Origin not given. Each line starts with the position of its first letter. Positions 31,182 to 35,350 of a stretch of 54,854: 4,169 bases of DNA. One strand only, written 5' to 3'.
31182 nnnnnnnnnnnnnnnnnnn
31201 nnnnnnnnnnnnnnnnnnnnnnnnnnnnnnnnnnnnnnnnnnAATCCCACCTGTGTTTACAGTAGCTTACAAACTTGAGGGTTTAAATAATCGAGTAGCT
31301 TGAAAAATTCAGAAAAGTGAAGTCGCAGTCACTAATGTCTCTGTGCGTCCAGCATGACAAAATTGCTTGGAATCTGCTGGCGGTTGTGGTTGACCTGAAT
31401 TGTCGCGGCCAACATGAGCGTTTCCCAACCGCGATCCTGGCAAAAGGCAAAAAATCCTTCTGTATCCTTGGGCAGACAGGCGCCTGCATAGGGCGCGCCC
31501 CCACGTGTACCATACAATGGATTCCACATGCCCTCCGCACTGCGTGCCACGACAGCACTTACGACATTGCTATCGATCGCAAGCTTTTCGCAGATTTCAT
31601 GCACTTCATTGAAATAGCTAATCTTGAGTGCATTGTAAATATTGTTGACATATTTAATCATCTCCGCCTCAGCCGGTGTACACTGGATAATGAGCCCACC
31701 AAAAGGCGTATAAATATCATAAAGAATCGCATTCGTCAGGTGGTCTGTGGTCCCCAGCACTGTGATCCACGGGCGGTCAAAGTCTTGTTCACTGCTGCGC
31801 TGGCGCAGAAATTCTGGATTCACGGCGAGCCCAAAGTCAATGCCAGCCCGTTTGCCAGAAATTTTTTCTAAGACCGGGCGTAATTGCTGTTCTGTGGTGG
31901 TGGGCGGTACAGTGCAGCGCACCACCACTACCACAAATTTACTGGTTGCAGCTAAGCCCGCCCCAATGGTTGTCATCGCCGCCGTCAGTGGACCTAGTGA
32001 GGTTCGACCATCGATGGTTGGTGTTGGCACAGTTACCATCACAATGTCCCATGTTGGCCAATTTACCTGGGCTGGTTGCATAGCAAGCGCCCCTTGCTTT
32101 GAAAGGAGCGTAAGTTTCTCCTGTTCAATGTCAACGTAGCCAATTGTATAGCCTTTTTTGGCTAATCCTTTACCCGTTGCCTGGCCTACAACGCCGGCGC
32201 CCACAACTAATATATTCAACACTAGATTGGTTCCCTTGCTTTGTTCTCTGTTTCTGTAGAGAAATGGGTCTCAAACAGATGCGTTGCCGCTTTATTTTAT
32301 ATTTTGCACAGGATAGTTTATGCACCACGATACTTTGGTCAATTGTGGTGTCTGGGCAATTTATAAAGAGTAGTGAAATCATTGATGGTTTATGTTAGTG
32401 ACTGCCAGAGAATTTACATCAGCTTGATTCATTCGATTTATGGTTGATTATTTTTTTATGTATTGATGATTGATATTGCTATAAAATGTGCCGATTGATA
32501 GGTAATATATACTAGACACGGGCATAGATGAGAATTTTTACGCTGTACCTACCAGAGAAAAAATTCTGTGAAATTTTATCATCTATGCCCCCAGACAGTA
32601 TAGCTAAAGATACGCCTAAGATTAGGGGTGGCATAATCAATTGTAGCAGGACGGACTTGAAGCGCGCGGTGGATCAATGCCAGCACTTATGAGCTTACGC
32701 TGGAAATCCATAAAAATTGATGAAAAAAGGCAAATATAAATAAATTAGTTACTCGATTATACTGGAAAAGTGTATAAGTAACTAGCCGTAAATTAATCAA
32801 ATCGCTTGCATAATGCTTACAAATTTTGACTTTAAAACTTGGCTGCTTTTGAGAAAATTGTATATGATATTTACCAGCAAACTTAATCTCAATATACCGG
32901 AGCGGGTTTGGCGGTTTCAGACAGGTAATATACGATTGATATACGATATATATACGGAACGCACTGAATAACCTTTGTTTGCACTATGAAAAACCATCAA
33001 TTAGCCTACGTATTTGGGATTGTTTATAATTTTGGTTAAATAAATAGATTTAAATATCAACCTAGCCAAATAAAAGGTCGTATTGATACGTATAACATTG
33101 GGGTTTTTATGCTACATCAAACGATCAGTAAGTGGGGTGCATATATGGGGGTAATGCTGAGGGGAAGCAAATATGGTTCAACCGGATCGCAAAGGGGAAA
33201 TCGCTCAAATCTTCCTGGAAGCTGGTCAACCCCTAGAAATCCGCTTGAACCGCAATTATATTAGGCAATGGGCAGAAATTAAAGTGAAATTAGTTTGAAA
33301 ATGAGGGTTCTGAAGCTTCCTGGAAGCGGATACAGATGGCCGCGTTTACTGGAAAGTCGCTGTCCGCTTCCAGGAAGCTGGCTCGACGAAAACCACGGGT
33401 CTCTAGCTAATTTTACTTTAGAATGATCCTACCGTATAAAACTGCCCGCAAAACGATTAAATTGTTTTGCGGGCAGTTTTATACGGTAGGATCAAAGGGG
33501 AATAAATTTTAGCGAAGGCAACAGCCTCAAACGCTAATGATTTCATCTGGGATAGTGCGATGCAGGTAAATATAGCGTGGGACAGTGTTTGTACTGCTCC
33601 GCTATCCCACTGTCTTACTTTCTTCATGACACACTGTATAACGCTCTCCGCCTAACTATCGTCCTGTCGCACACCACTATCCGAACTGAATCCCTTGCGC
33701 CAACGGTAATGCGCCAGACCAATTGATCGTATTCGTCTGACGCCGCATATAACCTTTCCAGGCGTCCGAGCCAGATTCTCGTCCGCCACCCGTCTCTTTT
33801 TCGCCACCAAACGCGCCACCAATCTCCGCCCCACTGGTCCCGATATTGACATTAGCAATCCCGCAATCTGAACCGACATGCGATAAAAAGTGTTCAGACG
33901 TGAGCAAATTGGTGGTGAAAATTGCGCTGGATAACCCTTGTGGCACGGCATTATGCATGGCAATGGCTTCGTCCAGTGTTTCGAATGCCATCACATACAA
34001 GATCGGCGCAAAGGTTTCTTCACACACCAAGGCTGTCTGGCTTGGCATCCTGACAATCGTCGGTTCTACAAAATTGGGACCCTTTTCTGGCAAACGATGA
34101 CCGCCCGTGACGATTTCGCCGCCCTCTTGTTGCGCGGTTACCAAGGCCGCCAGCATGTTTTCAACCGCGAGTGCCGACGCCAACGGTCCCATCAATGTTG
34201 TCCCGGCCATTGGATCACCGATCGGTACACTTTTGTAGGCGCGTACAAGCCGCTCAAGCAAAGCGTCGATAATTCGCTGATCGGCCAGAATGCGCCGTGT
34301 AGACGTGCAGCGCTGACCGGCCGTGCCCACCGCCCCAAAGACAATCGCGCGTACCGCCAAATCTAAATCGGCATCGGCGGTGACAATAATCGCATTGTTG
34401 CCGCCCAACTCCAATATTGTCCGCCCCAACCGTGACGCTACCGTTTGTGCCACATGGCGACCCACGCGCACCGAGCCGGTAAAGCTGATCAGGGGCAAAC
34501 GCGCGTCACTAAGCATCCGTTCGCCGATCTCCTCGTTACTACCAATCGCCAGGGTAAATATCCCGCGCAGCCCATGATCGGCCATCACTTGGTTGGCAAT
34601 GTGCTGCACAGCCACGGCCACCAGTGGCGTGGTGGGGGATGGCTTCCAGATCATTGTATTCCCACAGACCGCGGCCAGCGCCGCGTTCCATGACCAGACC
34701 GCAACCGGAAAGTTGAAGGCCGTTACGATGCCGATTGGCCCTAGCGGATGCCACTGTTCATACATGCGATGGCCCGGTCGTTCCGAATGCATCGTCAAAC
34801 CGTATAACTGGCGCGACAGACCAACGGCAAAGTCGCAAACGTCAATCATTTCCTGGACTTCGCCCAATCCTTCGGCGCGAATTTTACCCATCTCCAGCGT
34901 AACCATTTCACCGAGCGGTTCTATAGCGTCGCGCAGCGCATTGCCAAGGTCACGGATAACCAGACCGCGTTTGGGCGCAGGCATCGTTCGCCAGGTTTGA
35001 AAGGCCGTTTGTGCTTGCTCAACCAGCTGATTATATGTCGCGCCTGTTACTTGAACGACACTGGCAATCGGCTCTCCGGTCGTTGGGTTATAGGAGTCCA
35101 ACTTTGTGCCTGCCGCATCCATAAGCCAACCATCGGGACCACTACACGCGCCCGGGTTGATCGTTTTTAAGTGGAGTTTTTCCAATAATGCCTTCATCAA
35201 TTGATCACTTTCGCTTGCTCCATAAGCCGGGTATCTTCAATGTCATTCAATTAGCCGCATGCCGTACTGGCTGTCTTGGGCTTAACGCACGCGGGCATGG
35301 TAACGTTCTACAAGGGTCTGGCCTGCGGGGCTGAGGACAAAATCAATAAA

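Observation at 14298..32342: Candidate undescribed synthase-dependent acidic exopolysaccharide system: truncated NDP-sugar dehydrogenase + synthase/LysM/C5-epimerase-like fusion + 4.5-kaa secreted TPR-CHAT protein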

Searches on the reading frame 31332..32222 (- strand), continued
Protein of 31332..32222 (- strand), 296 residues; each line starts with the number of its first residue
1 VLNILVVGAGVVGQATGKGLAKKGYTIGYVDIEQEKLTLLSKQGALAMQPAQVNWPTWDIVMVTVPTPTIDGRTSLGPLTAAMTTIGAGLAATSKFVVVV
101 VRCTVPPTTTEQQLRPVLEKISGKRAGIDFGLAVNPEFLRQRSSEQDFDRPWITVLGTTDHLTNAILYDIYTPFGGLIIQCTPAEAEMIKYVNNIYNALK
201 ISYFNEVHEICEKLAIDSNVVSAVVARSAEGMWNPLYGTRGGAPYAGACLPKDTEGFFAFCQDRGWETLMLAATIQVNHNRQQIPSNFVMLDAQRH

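Call 62: find_encoding_contigs(protein=P0222, flank=8000, max_places=1)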
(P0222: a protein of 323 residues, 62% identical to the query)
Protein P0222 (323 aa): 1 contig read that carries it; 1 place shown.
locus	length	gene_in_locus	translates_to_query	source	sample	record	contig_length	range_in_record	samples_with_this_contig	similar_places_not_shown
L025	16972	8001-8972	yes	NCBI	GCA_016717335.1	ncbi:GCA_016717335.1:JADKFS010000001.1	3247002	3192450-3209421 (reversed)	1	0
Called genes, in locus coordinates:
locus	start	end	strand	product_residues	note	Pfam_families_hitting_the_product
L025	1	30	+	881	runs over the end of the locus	-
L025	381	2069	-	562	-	PF03460:NIR_SIR_ferr, PF01077:NIR_SIR, PF03460:NIR_SIR_ferr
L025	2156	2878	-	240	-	PF01507:PAPS_reduct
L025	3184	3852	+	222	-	PF13241:NAD_binding_7, PF14824:Sirohm_synth_M, PF10414:CysG_dimeriser (weak)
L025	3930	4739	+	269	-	PF00590:TP_methylase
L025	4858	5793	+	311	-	PF06180:CbiK (faint), PF01903:CbiX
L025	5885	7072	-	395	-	PF02417:Chromate_transp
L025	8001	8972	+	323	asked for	PF03721:UDPG_MGDP_dh_N (weak), PF03807:F420_oxidored (faint), PF03721:UDPG_MGDP_dh_N, PF00984:UDPG_MGDP_dh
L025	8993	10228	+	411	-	PF00535:Glycos_transf_2, PF13641:Glyco_tranf_2_3, PF13506:Glyco_transf_21 (weak), PF13632:Glyco_trans_2_3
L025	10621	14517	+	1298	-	PF05048:NosD, PF13229:Beta_helix, PF05048:NosD (weak), PF13229:Beta_helix, PF05048:NosD, PF13229:Beta_helix, PF05048:NosD, PF13229:Beta_helix, +2 more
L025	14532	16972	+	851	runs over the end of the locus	-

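Call 63: find_encoding_contigs(protein=P0207, flank=8000, max_places=1)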
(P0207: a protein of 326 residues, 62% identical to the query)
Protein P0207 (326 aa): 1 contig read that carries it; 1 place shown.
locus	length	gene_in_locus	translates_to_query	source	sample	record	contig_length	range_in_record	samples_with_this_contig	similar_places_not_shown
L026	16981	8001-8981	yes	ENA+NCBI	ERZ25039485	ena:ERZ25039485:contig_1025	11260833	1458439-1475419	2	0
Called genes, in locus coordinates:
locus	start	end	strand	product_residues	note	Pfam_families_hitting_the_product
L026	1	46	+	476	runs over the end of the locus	PF03007:WS_DGAT_cat, PF06974:WS_DGAT_C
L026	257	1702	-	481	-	-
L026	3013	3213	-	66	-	-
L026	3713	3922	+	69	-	-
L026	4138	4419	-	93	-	-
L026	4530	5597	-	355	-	PF00535:Glycos_transf_2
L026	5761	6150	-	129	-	-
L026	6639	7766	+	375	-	PF01609:DDE_Tnp_1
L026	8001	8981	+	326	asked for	PF03446:NAD_binding_2 (faint), PF03721:UDPG_MGDP_dh_N (weak), PF03807:F420_oxidored (weak), PF03721:UDPG_MGDP_dh_N, PF00984:UDPG_MGDP_dh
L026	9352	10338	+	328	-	PF00535:Glycos_transf_2 (weak), PF13641:Glyco_tranf_2_3, PF13506:Glyco_transf_21 (weak), PF13632:Glyco_trans_2_3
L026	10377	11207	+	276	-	PF13229:Beta_helix (weak)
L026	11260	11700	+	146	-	PF05048:NosD, PF07602:DUF1565 (faint), PF13229:Beta_helix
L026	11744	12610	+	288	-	PF13229:Beta_helix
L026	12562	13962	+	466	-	PF05048:NosD (weak), PF13229:Beta_helix, PF05048:NosD, PF13229:Beta_helix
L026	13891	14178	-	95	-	-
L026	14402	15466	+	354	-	PF00483:NTP_transferase, PF12804:NTP_transf_3, PF22640:ManC_GMP_beta-helix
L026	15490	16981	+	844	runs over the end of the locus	-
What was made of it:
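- A ManC-like GDP-mannose pyrophosphorylase lies beside it in L026 (call 63). A ManC-like gene sits in L026 (call 63).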

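Call 82: predict_structure(alignment_id=A2)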
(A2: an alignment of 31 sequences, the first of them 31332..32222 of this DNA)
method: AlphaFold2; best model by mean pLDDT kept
length: 296 residues; sequences in the alignment: 31
mean_pLDDT: 84.8   pTM: 0.83
mean pLDDT of the five models: 84.8, 82.2, 80.2, 79.7, 79.1
residues with pLDDT >= 90: 168; 70-90: 76; 50-70: 26; < 50: 26
segments of 3 or more residues with pLDDT < 50: 139-144, 238-247, 287-296
pLDDT, mean of each block of 10 residues (from residue 1): 93 87 93 90 94 97 93 92 98 98 91 98 98 78 49 85 94 83 93 88 94 96 78 49 49 89 97 88 54 39
secondary structure, 60 per line:
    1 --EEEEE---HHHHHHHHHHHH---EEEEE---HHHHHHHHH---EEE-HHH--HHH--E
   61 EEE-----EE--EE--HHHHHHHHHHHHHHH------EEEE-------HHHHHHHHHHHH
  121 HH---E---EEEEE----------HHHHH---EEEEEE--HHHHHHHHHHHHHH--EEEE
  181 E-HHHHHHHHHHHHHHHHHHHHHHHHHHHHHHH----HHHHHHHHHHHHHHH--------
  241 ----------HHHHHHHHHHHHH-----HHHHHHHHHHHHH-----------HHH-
elements in order: E3-7 H11-22 E26-30 H34-42 E46-48 E60-63 H77-91 E98-101 H109-122 E130-134 H145-149 E153-158 H161-174 E177-181 H183-213 H218-232 H251-263 H269-281

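Call 83: find_encoding_contigs(protein=P0222, flank=10000, max_places=1)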
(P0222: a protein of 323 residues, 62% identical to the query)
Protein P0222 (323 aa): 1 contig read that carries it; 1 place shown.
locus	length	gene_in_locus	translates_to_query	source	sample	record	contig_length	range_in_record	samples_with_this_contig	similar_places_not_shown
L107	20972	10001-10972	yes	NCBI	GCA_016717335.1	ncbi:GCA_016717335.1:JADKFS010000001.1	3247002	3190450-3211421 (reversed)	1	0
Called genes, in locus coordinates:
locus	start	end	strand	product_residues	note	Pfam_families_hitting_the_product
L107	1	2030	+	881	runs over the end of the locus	-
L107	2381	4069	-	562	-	PF03460:NIR_SIR_ferr, PF01077:NIR_SIR, PF03460:NIR_SIR_ferr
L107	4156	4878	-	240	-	PF01507:PAPS_reduct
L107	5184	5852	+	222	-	PF13241:NAD_binding_7, PF14824:Sirohm_synth_M, PF10414:CysG_dimeriser (weak)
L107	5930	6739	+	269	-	PF00590:TP_methylase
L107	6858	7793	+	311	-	PF06180:CbiK (faint), PF01903:CbiX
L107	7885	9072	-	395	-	PF02417:Chromate_transp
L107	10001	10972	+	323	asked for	PF03721:UDPG_MGDP_dh_N (weak), PF03807:F420_oxidored (faint), PF03721:UDPG_MGDP_dh_N, PF00984:UDPG_MGDP_dh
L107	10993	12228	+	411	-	PF00535:Glycos_transf_2, PF13641:Glyco_tranf_2_3, PF13506:Glyco_transf_21 (weak), PF13632:Glyco_trans_2_3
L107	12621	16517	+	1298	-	PF05048:NosD, PF13229:Beta_helix, PF05048:NosD (weak), PF13229:Beta_helix, PF05048:NosD, PF13229:Beta_helix, PF05048:NosD, PF13229:Beta_helix, +2 more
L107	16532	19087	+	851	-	-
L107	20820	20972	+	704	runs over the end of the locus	PF00916:Sulfate_transp, PF01740:STAS, PF13466:STAS_2 (faint), PF00581:Rhodanese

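Call 85: search_protein_families(library=pfam, proteins=[L107:16532-19087:+], max_evalue=0.001)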
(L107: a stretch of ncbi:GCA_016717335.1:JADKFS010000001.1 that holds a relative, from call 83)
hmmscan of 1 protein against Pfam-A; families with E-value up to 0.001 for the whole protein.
L107:16532-19087:+ (851 aa): 21 families
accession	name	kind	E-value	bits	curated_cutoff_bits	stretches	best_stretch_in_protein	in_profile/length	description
PF07719.23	TPR_2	-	3.8e-70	226.7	27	4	261-291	3-33/34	Tetratricopeptide repeat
PF00515.34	TPR_1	-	2e-66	217.7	27.8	4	261-291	3-33/34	Tetratricopeptide repeat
PF13431.12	TPR_17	-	3.3e-50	164.6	24.4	1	792-823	2-33/34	Tetratricopeptide repeat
PF13371.12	TPR_9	-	1.1e-49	166.8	35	8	200-261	4-65/73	Tetratricopeptide repeat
PF13414.12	TPR_11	-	2.1e-46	155.8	26.8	4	272-305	7-40/42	TPR repeat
PF13432.12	TPR_16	-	3.6e-46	155.6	32.7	7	775-837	3-65/65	Tetratricopeptide repeat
PF13428.12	TPR_14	-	9.8e-44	143.7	23.5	1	260-300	2-42/44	Tetratricopeptide repeat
PF13181.12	TPR_8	-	4.7e-43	142.1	25.7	0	531-564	1-34/34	Tetratricopeptide repeat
PF14559.12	TPR_19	-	2.4e-38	130.7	25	3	712-767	2-57/68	Tetratricopeptide repeat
PF13424.12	TPR_12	-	9.7e-25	87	30.1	4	769-833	3-75/77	Tetratricopeptide repeat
PF12569.14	NatA_aux_su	-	6.4e-20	72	33.3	0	437-492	200-255/515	N-terminal acetyltransferase A, auxiliary subunit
PF13429.12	TPR_15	-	1.8e-14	54.3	26.2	1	689-803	135-248/280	Tetratricopeptide repeat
PF23914.1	TPR_CcmH_CycH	-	7.3e-13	49.1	42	0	693-804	42-156/158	Cytochrome c-type biogenesis protein H TPR domain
PF13174.12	TPR_6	-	2e-11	44.2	26.3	0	809-834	6-31/33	Tetratricopeptide repeat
PF25062.1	ARM_TT21_N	-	2.4e-11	44.3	40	1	527-648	96-217/222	Tetratricopeptide repeat protein 21 N-terminal ARM repeat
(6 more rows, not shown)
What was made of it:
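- Closest known: TPR scaffolds of synthase-dependent systems. Same: A second, unrelated TPR protein occupies the same place in Kouleothrix (calls 83, 85).
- An unrelated TPR protein occupies the same operon position in Kouleothrix (calls 83, 85).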

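Call 86: fold_search(model_id=the predicted structure, library=pdb)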
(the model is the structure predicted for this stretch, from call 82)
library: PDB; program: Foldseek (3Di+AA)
matches with E <= 10: 1887; with E <= 0.001: 747
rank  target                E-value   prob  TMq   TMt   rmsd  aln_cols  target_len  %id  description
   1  1mfz_A                2.9e-23  1.00  0.83  0.58   3.3       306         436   30  Partially refined 2.8 A Crystal structure of GDP-mannose dehydrogenase from P. aeruginosa (released 2003-05-06)
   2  3vtf                  2.1e-20  1.00  0.68  0.48  10.6       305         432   29  Structure of a UDP-glucose dehydrogenase from the hyperthermophilic archaeon Pyrobaculum islandicum (released 2012-09-19)
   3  3gg2_A                1.4e-18  1.00  0.69  0.48  11.1       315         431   26  Crystal structure of UDP-glucose 6-dehydrogenase from Porphyromonas gingivalis bound to product UDP-glucuronate (released 2009-03-24)
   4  2y0c_C                1.4e-18  1.00  0.65  0.44  11.0       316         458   25  BceC mutation Y10S (released 2011-07-27)
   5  2y0c_A                3.1e-18  1.00  0.65  0.43  11.2       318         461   25  BceC mutation Y10S (released 2011-07-27)
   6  3gg2_B                6.2e-18  1.00  0.67  0.48  11.1       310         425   27  Crystal structure of UDP-glucose 6-dehydrogenase from Porphyromonas gingivalis bound to product UDP-glucuronate (released 2009-03-24)
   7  2y0e_C                7.9e-18  1.00  0.66  0.44  11.0       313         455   26  BceC and the final step of UGDs reaction (released 2011-07-27)
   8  2y0c_D                1.3e-17  1.00  0.63  0.43  11.1       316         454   25  BceC mutation Y10S (released 2011-07-27)
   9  2y0e_A                1.6e-17  1.00  0.65  0.43  11.2       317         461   25  BceC and the final step of UGDs reaction (released 2011-07-27)
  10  2y0d_D                1.8e-17  1.00  0.67  0.45  11.1       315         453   26  BceC mutation Y10K (released 2011-07-27)
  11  2y0d_A                2.3e-17  1.00  0.64  0.43  11.2       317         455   25  BceC mutation Y10K (released 2011-07-27)
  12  4a7p_B                2.5e-17  1.00  0.68  0.48  11.0       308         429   26  Se-Met derivatized UgdG, UDP-glucose dehydrogenase from Sphingomonas elodea (released 2012-11-21)
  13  2y0d_C                3.8e-17  1.00  0.64  0.44  11.2       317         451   25  BceC mutation Y10K (released 2011-07-27)
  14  3gg2_C                4.9e-17  1.00  0.67  0.49  11.2       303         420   27  Crystal structure of UDP-glucose 6-dehydrogenase from Porphyromonas gingivalis bound to product UDP-glucuronate (released 2009-03-24)
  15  4a7p_A                4.9e-17  1.00  0.67  0.47  11.1       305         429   26  Se-Met derivatized UgdG, UDP-glucose dehydrogenase from Sphingomonas elodea (released 2012-11-21)
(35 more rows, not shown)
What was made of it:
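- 31332..32222 (-): Short two-domain NDP-sugar 6-dehydrogenase homologue (296 aa, GTG start). It has the NAD-binding and central catalytic domains only and no C-terminal nucleotide-binding domain. AF2 pLDDT is 84.8; Foldseek gives 1mfz TMq 0.83 (calls 82, 86).
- AlgD is the best structural match of the dehydrogenase (call 86). AlgD is the clearly best structural match of the dehydrogenase (TMq 0.83 against 0.69 or less, call 86). The fold superposes on AlgD (call 86).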

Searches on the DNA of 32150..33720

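Call 39: search_rna_families(source=window, start=32150, end=33720, threshold=evalue, max_evalue=1)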
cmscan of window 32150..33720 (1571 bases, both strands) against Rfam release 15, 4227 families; matches with E-value up to 1: 6.
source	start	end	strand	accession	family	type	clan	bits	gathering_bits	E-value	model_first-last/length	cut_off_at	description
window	33424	33493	+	RF00801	mir-280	Gene; miRNA;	-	34.9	70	0.00025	1-83/83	no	mir-280 microRNA precursor family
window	33423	33495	-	RF03781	mir-4524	Gene; miRNA;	-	32.8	68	9e-05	1-84/84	no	mir-4524 microRNA precursor family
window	33423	33495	-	RF04135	MIR5062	Gene; miRNA;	-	29.1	140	0.0038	1-158/158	no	MIR5062 microRNA precursor family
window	32510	32600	-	RF03977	mir-976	Gene; miRNA;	-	26.1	100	0.049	1-85/85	no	mir-976 microRNA precursor family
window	33426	33492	-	RF01036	mir-567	Gene; miRNA;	-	23.1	90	0.13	1-70/70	no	mir-567 microRNA precursor family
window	33429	33509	+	RF02312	TtnuHACA5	Gene; snRNA; snoRNA; HACA-box;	-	22.8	100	0.22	1-132/132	no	Tetrahymena snoRNA TtnuHACA5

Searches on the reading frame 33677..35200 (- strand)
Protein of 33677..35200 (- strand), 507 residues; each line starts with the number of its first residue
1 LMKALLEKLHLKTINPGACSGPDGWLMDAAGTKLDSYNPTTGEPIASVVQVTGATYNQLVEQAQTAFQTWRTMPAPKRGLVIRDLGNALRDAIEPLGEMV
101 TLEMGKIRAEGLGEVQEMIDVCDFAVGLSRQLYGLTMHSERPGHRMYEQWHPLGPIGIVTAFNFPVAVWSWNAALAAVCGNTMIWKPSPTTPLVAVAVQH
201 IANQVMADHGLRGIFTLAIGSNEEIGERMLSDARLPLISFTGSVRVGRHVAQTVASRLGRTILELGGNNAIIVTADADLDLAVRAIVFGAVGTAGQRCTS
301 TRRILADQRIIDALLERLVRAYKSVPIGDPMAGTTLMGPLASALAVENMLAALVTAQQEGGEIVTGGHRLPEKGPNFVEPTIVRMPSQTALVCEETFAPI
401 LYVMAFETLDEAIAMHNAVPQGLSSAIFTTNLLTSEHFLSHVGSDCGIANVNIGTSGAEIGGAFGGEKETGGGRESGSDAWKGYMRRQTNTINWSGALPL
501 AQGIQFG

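Call 11: search_protein_families(library=pfam, proteins=[window:33677-35200:-], max_evalue=0.001)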
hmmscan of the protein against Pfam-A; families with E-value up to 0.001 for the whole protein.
window:33677-35200:- (507 aa): 1 family
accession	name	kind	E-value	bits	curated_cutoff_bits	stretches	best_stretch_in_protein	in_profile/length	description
PF00171.27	Aldedh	-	1.2e-131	439.9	23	1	27-489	3-460/461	Aldehyde dehydrogenase family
